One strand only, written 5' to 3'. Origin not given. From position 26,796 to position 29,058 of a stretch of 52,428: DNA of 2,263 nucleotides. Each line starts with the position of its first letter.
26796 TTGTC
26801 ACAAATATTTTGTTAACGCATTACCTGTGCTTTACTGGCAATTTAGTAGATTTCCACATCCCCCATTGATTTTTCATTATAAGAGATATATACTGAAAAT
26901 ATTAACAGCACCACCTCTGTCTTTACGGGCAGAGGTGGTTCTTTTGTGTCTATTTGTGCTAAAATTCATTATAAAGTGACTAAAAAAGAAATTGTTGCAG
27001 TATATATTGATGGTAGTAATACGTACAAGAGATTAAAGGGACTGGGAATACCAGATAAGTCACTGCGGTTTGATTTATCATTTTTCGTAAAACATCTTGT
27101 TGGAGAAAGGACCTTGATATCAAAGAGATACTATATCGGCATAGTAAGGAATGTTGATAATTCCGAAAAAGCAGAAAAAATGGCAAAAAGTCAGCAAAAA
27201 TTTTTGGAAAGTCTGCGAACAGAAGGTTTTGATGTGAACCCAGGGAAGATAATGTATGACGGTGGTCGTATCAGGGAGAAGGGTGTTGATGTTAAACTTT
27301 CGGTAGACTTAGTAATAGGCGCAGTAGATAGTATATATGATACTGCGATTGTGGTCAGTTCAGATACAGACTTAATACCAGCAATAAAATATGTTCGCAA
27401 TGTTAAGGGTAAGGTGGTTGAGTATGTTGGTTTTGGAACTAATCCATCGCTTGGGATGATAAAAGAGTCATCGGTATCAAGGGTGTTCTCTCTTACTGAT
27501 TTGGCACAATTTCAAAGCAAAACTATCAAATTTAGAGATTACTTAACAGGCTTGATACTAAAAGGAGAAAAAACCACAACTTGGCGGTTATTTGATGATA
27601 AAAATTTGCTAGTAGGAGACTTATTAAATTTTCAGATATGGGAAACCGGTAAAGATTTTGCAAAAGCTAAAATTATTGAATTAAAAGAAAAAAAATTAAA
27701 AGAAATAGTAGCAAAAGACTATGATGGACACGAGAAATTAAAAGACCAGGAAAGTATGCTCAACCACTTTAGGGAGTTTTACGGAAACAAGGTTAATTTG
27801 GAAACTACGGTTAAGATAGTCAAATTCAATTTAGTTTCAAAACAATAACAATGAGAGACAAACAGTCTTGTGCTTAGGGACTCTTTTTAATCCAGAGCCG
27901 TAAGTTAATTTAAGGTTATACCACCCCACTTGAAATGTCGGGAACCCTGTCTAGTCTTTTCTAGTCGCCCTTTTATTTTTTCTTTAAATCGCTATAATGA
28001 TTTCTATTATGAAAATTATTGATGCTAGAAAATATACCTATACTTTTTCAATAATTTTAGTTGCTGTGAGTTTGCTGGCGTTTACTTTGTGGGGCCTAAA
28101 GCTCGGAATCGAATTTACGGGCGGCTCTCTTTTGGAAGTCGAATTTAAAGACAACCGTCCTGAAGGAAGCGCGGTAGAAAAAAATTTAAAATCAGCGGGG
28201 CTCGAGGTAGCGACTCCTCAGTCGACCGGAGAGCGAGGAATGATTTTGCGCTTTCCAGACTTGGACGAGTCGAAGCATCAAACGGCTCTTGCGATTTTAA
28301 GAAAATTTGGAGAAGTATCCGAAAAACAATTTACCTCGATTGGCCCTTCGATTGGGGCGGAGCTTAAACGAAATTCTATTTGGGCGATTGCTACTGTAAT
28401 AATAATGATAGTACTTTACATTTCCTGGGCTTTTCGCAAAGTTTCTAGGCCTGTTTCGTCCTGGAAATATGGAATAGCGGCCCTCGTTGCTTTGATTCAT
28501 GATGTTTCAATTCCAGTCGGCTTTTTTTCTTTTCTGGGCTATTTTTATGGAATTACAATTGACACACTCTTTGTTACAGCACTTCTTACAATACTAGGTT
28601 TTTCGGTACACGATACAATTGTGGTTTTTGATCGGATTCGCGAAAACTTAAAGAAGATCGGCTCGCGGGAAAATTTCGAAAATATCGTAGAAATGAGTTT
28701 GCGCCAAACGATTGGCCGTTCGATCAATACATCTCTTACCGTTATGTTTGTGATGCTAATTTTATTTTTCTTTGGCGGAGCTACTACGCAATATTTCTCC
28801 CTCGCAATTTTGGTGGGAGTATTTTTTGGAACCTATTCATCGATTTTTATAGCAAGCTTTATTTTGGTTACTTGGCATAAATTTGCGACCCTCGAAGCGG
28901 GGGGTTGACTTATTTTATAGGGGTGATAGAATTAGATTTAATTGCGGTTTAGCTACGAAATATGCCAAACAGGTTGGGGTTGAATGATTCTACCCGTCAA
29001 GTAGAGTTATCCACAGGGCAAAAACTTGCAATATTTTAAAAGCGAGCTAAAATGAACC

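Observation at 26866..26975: Promoter -> short terminated leader RNA -> nuclease: candidate RNA-antitoxin / abortive-infection system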

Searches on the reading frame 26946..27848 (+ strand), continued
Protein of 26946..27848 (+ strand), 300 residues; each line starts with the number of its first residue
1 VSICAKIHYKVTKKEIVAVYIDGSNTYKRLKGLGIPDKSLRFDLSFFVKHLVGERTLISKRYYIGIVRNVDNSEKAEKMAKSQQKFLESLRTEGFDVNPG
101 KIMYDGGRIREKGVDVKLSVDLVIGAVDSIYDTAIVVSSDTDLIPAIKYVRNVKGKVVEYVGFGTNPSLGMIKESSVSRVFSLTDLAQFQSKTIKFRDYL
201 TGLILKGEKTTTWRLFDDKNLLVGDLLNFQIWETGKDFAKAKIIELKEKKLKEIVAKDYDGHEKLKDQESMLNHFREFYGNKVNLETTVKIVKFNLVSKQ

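Call 73: fold_search(model_id=the predicted structure, library=pdb)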
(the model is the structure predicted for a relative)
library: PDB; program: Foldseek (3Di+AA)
matches with E <= 10: 1446; with E <= 0.001: 11
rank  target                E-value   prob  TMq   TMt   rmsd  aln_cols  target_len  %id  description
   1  2qip                  5.6e-10  1.00  0.48  0.81   3.6       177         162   22  Crystal structure of a protein of unknown function VPA0982 from Vibrio parahaemolyticus RIMD 2210633 (released 2007-07-24)
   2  9kyf_A                1.6e-06  1.00  0.30  0.74   3.3       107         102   17  Crystal structure of E.coli ac4C amidohydrolase YqfB (released 2025-08-20)
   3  9kyf_B                3.4e-06  1.00  0.29  0.72   3.3       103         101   17  Crystal structure of E.coli ac4C amidohydrolase YqfB (released 2025-08-20)
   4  9kyh_B                3.6e-06  1.00  0.30  0.75   2.7       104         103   19  Crystal structure of E.coli ac4C amidohydrolase YqfB in complex with ac4C (released 2025-08-20)
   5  2z0t_B                1.5e-05  1.00  0.29  0.69   3.4       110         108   23  Crystal structure of hypothetical protein PH0355 (released 2007-11-13)
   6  5yaa_C                2.2e-05  1.00  0.35  0.64   5.8       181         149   12  Crystal structure of Marf1 NYN domain from Mus musculus (released 2018-10-03)
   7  2z0t_A                2.9e-05  1.00  0.30  0.70   3.2       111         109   21  Crystal structure of hypothetical protein PH0355 (released 2007-11-13)
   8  5yaa_A                7.3e-05  1.00  0.37  0.66   5.2       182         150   10  Crystal structure of Marf1 NYN domain from Mus musculus (released 2018-10-03)
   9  6fdl_B                1.4e-04  1.00  0.37  0.67   5.7       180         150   11  Crystal structure of the NYN domain of human MARF1 (released 2018-11-07)
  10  5yaa_D                2.0e-04  1.00  0.36  0.65   5.9       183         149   11  Crystal structure of Marf1 NYN domain from Mus musculus (released 2018-10-03)
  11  1s04_MODEL_1_A        2.1e-04  1.00  0.28  0.62   4.0       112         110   19  Solution NMR Structure of Protein PF0455 from Pyrococcus furiosus. Northeast Structural Genomics Consortium Ta (released 2005-01-04)
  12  5y6b_B                1.1e-03  1.00  0.27  0.50   3.6       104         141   12  Crystal structure of ZmASCH Y47F mutant protein from Zymomonas mobilis (released 2018-07-18)
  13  5y6b_A                1.2e-03  1.00  0.26  0.47   3.7       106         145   12  Crystal structure of ZmASCH Y47F mutant protein from Zymomonas mobilis (released 2018-07-18)
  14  5y6c_A                1.2e-03  1.00  0.27  0.52   4.4       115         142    8  Crystal structure of ZmASCH S128A mutant protein from Zymomonas mobilis (released 2018-07-18)
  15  5gus_A                1.3e-03  1.00  0.26  0.49   3.7       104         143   12  Crystal structure of ASCH domain from Zymomonas mobilis (released 2017-08-30)
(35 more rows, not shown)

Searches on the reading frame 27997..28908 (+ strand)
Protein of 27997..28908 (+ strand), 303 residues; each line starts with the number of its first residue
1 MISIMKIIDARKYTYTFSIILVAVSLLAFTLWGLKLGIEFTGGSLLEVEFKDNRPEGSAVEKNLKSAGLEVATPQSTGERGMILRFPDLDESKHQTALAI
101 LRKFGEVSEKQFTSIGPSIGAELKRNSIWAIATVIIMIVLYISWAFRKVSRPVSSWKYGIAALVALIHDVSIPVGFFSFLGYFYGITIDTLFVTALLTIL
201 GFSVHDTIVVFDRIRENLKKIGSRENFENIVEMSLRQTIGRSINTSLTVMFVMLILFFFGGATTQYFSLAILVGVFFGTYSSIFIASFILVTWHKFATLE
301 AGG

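Call 5: search_protein_families(library=pfam, proteins=[window:27997-28908:+], max_evalue=0.01)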
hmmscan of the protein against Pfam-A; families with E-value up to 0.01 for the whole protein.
window:27997-28908:+ (303 aa): 3 families
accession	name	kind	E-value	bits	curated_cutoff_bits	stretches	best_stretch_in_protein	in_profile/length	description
PF02355.23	SecD_SecF_C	-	6.3e-53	179.4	20.5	1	102-295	7-188/189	Protein export membrane protein SecD/SecF, C-terminal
PF07549.19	Sec_GG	-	2.3e-06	27.4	20.3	1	33-51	7-25/28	SecD/SecF GG Motif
PF00873.25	ACR_tran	-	4.5e-05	21.8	28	1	165-269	358-462/1021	AcrB/AcrD/AcrF family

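Call 52: find_encoding_contigs(protein=window:27997-28905:+, flank=3000, max_places=6)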
Protein window:27997-28905:+ (303 aa): 1 contig read that carries it; 1 place shown.
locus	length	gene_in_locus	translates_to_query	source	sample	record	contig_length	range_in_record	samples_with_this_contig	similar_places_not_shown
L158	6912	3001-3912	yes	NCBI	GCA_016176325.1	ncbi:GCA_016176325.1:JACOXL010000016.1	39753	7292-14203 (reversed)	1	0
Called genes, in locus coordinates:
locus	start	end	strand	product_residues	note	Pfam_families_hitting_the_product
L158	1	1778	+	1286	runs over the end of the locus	PF00932:LTD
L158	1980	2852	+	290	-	PF01936:NYN, PF04266:ASCH (weak)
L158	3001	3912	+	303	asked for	PF07549:Sec_GG (weak), PF02355:SecD_SecF_C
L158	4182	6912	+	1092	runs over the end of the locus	PF04563:RNA_pol_Rpb2_1, PF04561:RNA_pol_Rpb2_2, PF04565:RNA_pol_Rpb2_3, PF10385:RNA_pol_Rpb2_45, PF00562:RNA_pol_Rpb2_6, PF04560:RNA_pol_Rpb2_7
